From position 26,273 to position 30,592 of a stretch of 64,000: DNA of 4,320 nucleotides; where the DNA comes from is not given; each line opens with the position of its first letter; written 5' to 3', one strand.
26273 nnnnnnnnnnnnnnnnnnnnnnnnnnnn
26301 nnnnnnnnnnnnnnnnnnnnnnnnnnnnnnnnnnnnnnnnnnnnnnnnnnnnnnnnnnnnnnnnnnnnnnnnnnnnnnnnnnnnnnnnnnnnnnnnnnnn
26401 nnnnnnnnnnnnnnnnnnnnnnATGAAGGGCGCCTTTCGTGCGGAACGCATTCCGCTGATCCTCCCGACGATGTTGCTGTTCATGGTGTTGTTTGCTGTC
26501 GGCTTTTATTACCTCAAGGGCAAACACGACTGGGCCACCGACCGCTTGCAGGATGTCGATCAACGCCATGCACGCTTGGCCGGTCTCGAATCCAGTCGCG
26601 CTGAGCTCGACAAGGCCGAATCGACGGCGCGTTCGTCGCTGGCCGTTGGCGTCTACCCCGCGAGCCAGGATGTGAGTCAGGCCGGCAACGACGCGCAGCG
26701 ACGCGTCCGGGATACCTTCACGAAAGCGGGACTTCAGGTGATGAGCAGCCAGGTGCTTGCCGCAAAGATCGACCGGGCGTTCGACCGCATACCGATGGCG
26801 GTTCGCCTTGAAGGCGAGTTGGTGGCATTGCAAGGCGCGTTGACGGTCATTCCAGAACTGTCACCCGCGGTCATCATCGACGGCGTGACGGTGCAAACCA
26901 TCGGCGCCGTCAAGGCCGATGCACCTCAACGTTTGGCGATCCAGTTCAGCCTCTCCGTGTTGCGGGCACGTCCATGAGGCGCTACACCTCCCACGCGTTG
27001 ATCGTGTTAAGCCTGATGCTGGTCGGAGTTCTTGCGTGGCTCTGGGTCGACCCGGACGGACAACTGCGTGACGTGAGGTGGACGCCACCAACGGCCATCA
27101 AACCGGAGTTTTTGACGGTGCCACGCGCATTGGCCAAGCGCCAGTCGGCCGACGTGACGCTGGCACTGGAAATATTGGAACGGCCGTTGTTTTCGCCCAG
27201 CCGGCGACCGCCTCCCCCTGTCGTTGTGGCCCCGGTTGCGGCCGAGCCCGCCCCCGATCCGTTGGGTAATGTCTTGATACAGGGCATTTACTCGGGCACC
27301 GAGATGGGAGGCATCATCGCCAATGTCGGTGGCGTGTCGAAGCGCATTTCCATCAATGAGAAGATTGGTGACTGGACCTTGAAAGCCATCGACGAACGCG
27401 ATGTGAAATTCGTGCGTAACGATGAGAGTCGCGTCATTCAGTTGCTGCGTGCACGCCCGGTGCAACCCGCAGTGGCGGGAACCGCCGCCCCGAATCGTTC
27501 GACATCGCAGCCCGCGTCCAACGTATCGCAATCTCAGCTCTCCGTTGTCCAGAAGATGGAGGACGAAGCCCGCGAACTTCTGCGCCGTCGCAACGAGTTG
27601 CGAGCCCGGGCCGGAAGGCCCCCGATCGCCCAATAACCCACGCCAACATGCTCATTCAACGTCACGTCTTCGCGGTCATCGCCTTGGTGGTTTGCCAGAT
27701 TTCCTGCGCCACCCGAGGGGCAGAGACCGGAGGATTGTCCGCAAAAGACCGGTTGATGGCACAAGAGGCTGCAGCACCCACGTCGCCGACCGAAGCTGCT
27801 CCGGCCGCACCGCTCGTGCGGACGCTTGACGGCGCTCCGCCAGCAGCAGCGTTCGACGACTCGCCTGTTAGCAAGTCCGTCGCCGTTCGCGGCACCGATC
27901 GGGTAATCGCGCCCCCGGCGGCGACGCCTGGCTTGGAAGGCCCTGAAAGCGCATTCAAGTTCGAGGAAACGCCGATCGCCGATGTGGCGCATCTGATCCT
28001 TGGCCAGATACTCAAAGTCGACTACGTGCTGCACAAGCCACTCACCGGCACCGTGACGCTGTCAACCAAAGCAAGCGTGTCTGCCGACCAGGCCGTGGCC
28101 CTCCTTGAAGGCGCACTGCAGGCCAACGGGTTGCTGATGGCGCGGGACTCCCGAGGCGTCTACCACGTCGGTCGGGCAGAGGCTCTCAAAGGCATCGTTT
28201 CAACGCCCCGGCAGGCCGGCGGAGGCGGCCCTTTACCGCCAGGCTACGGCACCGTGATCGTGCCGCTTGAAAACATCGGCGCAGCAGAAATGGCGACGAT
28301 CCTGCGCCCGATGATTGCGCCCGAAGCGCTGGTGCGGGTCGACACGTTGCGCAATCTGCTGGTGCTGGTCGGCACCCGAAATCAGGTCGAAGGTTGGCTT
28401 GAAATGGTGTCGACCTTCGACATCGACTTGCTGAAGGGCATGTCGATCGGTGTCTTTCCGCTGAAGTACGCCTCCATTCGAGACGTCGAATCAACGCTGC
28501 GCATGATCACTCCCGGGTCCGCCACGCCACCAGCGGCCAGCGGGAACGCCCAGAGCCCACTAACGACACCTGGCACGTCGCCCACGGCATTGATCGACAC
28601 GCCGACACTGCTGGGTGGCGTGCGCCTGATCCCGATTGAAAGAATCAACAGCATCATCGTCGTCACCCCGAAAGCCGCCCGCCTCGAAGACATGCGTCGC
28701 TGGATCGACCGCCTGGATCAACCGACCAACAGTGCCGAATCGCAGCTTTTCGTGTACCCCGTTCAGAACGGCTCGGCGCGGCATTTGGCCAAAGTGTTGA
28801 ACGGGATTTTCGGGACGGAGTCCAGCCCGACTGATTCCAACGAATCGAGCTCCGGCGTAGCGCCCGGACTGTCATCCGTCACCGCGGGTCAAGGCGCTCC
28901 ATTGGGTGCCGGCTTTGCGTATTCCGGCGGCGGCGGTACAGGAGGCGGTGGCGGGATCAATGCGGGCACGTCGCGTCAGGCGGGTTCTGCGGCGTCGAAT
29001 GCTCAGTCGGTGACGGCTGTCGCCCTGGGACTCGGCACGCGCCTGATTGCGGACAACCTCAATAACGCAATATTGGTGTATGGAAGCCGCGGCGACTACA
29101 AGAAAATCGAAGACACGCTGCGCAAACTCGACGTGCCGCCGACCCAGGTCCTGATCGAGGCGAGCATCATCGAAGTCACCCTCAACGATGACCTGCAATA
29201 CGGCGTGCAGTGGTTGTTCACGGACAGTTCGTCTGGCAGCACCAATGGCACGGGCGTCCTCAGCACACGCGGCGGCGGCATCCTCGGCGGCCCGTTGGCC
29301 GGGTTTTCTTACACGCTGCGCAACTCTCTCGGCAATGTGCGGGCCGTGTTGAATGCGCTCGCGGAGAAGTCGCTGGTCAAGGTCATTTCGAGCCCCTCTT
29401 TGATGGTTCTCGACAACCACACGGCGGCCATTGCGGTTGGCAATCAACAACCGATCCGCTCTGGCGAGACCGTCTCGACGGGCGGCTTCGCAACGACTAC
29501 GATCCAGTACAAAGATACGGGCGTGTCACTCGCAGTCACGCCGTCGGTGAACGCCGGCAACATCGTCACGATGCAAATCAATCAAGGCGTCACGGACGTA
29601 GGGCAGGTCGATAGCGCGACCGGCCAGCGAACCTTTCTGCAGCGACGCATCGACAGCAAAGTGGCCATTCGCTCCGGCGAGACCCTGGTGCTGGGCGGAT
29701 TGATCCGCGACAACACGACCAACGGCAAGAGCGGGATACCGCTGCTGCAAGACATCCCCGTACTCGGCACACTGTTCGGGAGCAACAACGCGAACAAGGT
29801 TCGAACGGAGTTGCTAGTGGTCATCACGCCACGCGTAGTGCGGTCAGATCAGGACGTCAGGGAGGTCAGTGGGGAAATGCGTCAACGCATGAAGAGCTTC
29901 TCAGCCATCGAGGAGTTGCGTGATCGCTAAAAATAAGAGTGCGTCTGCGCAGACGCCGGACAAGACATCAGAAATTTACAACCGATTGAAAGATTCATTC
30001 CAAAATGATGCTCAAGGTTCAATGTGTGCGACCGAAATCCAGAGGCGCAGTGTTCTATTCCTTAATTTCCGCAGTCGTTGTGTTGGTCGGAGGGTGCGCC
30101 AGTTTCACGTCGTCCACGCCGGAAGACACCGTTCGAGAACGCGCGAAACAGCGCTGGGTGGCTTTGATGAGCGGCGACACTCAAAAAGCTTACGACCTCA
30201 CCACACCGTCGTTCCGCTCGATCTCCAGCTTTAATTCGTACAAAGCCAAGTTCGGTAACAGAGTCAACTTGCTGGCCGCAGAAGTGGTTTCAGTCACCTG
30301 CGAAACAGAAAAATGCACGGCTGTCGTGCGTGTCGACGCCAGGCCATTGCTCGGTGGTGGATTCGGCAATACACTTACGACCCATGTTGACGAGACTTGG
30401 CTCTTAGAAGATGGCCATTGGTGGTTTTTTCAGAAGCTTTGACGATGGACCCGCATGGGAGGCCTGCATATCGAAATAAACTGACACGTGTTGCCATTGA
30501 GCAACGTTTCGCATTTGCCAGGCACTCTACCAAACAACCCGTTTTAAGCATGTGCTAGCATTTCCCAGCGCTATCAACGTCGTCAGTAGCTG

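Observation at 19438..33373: Complete Xps-order T2SS embedded in a glycan island and wired to an orphan secreted protein: candidate dedicated surface-layer-like export system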

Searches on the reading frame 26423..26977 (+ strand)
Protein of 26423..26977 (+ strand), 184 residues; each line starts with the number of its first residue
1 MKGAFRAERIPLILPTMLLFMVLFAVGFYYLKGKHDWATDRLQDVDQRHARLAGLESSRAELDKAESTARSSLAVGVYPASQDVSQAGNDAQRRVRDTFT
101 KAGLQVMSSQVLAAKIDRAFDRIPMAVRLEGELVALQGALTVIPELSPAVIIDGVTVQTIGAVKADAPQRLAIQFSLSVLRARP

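Call 3: search_protein_families(library=pfam, proteins=[window:26423-26977:+], max_evalue=0.01)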
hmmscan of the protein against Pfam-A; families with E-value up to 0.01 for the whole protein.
window:26423-26977:+ (184 aa): 1 family
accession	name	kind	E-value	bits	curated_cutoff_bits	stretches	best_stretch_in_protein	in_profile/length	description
PF10741.14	T2SSM_b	-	1.4e-23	83.3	21.7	1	77-181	5-111/111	Type II secretion system (T2SS), protein M subtype b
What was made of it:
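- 26423..26977 (+): gspM (XpsM type). T2SSM_b 1.4e-23 (call 3).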

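Call 5: search_protein_families(library=ncbifam, proteins=[window:26423-26977:+], max_evalue=0.01)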
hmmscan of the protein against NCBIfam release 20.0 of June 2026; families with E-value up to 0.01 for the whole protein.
window:26423-26977:+ (184 aa): 1 family
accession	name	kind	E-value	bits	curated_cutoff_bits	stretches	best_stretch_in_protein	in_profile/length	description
NF040576.1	T2SS_GspM_XpsM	equivalog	1.7e-17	63.6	60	1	16-181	9-178/180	type II secretion system protein GspM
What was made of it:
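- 26423..26977 (+): NF040576 GspM_XpsM scores 63.6 bits, above its 60 cut-off (call 5).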

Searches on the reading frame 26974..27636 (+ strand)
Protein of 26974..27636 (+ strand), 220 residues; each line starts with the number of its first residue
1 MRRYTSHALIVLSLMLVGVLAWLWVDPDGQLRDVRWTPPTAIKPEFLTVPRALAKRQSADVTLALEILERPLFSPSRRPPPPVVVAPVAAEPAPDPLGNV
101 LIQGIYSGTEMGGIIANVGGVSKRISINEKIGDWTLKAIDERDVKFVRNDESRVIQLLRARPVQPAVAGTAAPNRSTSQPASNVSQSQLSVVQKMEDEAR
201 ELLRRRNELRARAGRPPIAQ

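Call 3: search_protein_families(library=pfam, proteins=[window:26974-27636:+], max_evalue=0.01)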
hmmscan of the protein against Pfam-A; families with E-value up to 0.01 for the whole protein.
window:26974-27636:+ (220 aa): 0 families

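Call 5: search_protein_families(library=ncbifam, proteins=[window:26974-27636:+], max_evalue=0.01)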
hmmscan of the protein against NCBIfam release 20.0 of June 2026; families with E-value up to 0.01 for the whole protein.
window:26974-27636:+ (220 aa): 1 family
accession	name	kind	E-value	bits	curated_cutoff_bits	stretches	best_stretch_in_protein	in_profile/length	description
NF041515.1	GspC_delta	equivalog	0.00027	20.8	150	1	9-204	4-213/311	type II secretion system protein GspC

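Call 57: search_protein_families(library=pfam, proteins=[window:26974-27636:+], max_evalue=1)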
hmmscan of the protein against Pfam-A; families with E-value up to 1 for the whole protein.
window:26974-27636:+ (220 aa): 1 family
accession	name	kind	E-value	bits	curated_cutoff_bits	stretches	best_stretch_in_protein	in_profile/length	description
PF11356.14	T2SSC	-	0.02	15.2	27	1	10-138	4-122/141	Type II secretion system protein C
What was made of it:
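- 26974..27636 (+): gspC/xpsN-like protein (N-terminal TM segment, Pro-rich linker). Weak matches only: GspC_delta 2.7e-4 (call 5) and Pfam T2SSC 0.02 (call 57).
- Checked: | gspC/N-like | 26974-27636 | weak: GspC_delta 2.7e-4; Pfam T2SSC 0.02, call 57 |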

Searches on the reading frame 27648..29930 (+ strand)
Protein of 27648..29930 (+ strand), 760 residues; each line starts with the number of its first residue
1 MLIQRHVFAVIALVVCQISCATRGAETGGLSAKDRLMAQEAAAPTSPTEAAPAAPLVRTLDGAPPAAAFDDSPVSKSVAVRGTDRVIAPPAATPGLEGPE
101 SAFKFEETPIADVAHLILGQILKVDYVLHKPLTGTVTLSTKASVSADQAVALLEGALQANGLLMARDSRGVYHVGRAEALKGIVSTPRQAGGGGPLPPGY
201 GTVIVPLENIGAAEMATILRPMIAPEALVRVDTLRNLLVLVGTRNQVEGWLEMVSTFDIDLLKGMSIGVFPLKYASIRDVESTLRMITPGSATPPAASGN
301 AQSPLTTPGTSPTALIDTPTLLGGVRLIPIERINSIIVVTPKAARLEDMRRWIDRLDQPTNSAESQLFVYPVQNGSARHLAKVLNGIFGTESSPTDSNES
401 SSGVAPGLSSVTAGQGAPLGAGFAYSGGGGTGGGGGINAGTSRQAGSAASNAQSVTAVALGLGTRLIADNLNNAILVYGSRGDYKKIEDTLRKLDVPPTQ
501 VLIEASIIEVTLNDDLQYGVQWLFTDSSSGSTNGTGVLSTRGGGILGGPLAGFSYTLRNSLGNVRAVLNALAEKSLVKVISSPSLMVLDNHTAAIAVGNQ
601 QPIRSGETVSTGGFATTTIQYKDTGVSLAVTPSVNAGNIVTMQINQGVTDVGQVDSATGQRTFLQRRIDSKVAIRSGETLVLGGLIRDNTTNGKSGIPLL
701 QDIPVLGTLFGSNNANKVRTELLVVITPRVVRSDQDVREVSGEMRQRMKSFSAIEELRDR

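Call 4: search_protein_families(library=pfam, proteins=[window:27648-29930:+], max_evalue=0.01)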
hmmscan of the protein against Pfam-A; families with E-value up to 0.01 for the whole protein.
window:27648-29930:+ (760 aa): 3 families
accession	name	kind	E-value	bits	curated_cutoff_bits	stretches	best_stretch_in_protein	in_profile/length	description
PF00263.26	Secretin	-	2.1e-48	164.6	27.5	1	570-732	1-169/169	Bacterial type II and III secretion system protein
PF03958.22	Secretin_N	-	7e-28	97.1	28.2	3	368-500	2-69/69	Bacterial type II/III secretion system short domain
PF21305.2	type_II_gspD_N0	-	4.6e-06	26.8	27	1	104-174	2-71/71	GspD-like, N0 domain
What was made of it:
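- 27648..29930 (+): gspD, the outer-membrane secretin. Secretin 2.1e-48, Secretin_N and N0 (call 4).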

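Call 6: search_protein_families(library=ncbifam, proteins=[window:27648-29930:+], max_evalue=0.01)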
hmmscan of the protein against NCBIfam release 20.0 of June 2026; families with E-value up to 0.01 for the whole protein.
window:27648-29930:+ (760 aa): 9 families
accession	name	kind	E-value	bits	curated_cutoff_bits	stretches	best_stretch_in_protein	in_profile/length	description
TIGR02517.1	type_II_gspD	equivalog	1.3e-133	446.6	351.35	1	103-741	1-600/600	type II secretion system secretin GspD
TIGR02515.1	IV_pilus_PilQ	subfamily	1.2e-53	182.7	284.35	1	460-731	131-427/428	type IV pilus secretin PilQ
TIGR02519.1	pilus_MshL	equivalog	2.1e-41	141.9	250.2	1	475-731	10-290/290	pilus (MSHA type) biogenesis protein MshL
TIGR02516.1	type_III_yscC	equivalog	7e-39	133.7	238.45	1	460-732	195-462/463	type III secretion system outer membrane ring subunit SctC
NF010083.0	PRK13568.1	equivalog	2.5e-32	112.2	554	1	447-732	135-418/419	DNA uptake porin HofQ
NF007851.2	PRK10560.1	exception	9.9e-31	106.9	598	1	464-733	144-411/412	DNA uptake porin HofQ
NF011873.0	PRK15346.1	equivalog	4.3e-24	85.1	524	1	451-733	224-496/499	EscC/YscC/HrcC family type III secretion system outer membrane ring protein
NF042912.1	Amuc_1098_fam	equivalog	2.8e-16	58.7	750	1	660-731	725-796/805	Amuc_1098 family type IV pilus outer membrane protein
TIGR02520.1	pilus_B_mal_scr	equivalog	8.3e-09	34.5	287.65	1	409-728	176-511/513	PilN family type IVB pilus formation outer membrane protein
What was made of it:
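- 27648..29930 (+): TIGR02517 scores 446.6 bits, above its 351.35 cut-off (call 6).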

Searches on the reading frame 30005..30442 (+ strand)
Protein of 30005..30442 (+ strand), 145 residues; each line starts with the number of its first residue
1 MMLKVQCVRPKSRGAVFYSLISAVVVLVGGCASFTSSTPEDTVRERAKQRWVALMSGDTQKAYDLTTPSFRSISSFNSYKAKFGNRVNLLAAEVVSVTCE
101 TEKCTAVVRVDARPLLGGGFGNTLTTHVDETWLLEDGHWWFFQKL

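Call 4: search_protein_families(library=pfam, proteins=[window:30005-30442:+], max_evalue=0.01)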
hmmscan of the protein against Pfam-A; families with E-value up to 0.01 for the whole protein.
window:30005-30442:+ (145 aa): 0 families

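Call 6: search_protein_families(library=ncbifam, proteins=[window:30005-30442:+], max_evalue=0.01)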
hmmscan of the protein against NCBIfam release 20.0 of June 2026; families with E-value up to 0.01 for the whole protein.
window:30005-30442:+ (145 aa): 1 family
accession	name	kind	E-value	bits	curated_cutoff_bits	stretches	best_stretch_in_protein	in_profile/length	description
NF003262.0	PRK04233.1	equivalog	0.009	16.1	204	0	50-142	41-126/129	hypothetical protein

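Call 43: find_homologous_proteins(query=window:30005-30442:+)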
Query window:30005-30442:+ (145 aa): 22 proteins with E <= 0.001 among 61 candidates.
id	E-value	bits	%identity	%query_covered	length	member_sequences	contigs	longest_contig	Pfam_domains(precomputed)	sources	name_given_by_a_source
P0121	3.6e-72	259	83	100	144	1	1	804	-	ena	-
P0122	1.5e-70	254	76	100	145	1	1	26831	-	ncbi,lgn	-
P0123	1.1e-64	235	71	100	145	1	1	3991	-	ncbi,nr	ncbi:MAG: hypothetical protein QFE16_16380 [Pseudomonadota bacterium]|nr:hypothetical protein [Pseud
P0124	7.5e-55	203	100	63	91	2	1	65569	-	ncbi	-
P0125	4.7e-46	174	54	100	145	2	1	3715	-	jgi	jgi:hypothetical protein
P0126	2.7e-45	172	55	100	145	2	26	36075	-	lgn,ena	-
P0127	3.7e-45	171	54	100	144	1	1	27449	-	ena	-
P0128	1.2e-44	170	54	100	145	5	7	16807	-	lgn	-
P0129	9.6e-44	167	58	90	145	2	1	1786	-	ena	-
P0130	1.3e-43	166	54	100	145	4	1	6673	-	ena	-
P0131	4.4e-42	161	50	100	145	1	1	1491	-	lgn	-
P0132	2.8e-41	159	54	86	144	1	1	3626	-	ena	-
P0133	4.4e-40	155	58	79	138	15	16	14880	-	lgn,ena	-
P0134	7.1e-40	154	62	80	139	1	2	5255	-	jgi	jgi:hypothetical protein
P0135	8.4e-37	144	52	86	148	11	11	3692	-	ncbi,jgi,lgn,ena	-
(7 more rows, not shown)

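Call 54: predict_structure(alignment_id=A2)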
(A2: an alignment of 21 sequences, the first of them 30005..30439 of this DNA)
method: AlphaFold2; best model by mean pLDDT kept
length: 145 residues; sequences in the alignment: 21
mean_pLDDT: 78.7   pTM: 0.66
mean pLDDT of the five models: 78.7, 78.6, 77.6, 77.3, 73.8
residues with pLDDT >= 90: 80; 70-90: 22; 50-70: 9; < 50: 34
segments of 3 or more residues with pLDDT < 50: 1-34
pLDDT, mean of each block of 10 residues (from residue 1): 37 47 48 66 96 93 94 92 82 96 96 72 88 94 84
secondary structure, 60 per line:
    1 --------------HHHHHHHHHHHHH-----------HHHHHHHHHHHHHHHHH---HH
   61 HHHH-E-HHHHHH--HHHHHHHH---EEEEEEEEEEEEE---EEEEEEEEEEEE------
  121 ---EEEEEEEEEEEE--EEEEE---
elements in order: H15-27 H39-55 H59-64 H68-73 H76-83 E87-99 E103-114 E124-135 E138-142

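Call 57: search_protein_families(library=pfam, proteins=[window:30005-30442:+], max_evalue=1)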
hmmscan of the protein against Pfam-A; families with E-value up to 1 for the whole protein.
window:30005-30442:+ (145 aa): 0 families

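Call 58: fold_search(model_id=the predicted structure, library=pdb)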
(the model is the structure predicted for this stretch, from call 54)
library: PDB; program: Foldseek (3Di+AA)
matches with E <= 10: 1282; with E <= 0.001: 11
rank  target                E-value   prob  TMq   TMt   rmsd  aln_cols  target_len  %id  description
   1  2jq5_MODEL_1_A        2.4e-05  1.00  0.53  0.60   2.7        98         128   18  Solution structure of RPA3114, a SEC-C motif containing protein from Rhodopseudomonas palustris; Northeast Str (released 2007-06-26)
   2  5m18_A                1.7e-04  1.00  0.49  0.13   4.0       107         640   11  Crystal structure of PBP2a from MRSA in the presence of Cefepime ligand (released 2017-02-08)
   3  4bl2_A                1.7e-04  1.00  0.46  0.12   4.2       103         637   12  Crystal structure of PBP2a clinical mutant E150K from MRSA (released 2014-05-21)
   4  4bl3_A                2.5e-04  1.00  0.47  0.12   4.2       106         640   11  Crystal structure of PBP2a clinical mutant N146K from MRSA (released 2014-05-21)
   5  3zfz_A                2.8e-04  1.00  0.49  0.13   3.5       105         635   10  Crystal structure of ceftaroline acyl-PBP2a from MRSA with non- covalently bound ceftaroline and muramic acid at allos (released 2013-10-09)
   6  1mwt_A                3.2e-04  1.00  0.47  0.12   4.2       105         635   11  Structure of penicillin G acyl-Penicillin binding protein 2a from methicillin resistant Staphylococcus aureus strain 2 (released 2002-11-06)
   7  7bn9_A                3.4e-04  1.00  0.51  0.13   3.5       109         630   13  Crystal Structure of Bacillus subtilis Penicillin Binding Protein 3 (released 2022-03-02)
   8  4cpk_A                4.6e-04  1.00  0.50  0.13   3.5       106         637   10  Crystal structure of PBP2a double clinical mutant N146K-E150K from MRSA (released 2014-09-10)
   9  5ig4_F                6.7e-04  1.00  0.46  0.50   5.8       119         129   13  Crystal structure of N. vectensis CaMKII-A hub (released 2016-03-23)
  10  7sjy_B                7.5e-04  1.00  0.51  0.26  12.7       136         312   11  Crystal structure of Clostridium thermocellum RsgI9 S1C-NTF2 bi-domain (released 2022-03-02)
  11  9i9t_A                7.5e-04  1.00  0.46  0.12   3.8       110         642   10  Room-temperature structure of PBP2a at EuXFEL (released 2026-02-18)
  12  9i9t_B                1.0e-03  1.00  0.48  0.13   3.7       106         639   10  Room-temperature structure of PBP2a at EuXFEL (released 2026-02-18)
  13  9eoy_B                1.0e-03  1.00  0.47  0.50   5.9       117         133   14  Structure of Thr354Asn, Glu355Gln, Thr412Asn, Ile414Met, Ile464His, and Phe467Met mutant human CaMKII alpha hub bound  (released 2024-09-25)
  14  6of8_F                1.0e-03  1.00  0.42  0.46   6.5       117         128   14  Structure of Thr354Asn, Glu355Gln, Thr412Asn, Ile414Met, Ile464His, and Phe467Met mutant human CamKII-alpha hub domain (released 2019-04-17)
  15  3k7c_A                1.1e-03  1.00  0.43  0.54   4.9       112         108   15  Crystal structure of Putative NTF2-like transpeptidase (NP_281412.1) from CAMPYLOBACTER JEJUNI at 2.00 A resolution (released 2009-11-03)
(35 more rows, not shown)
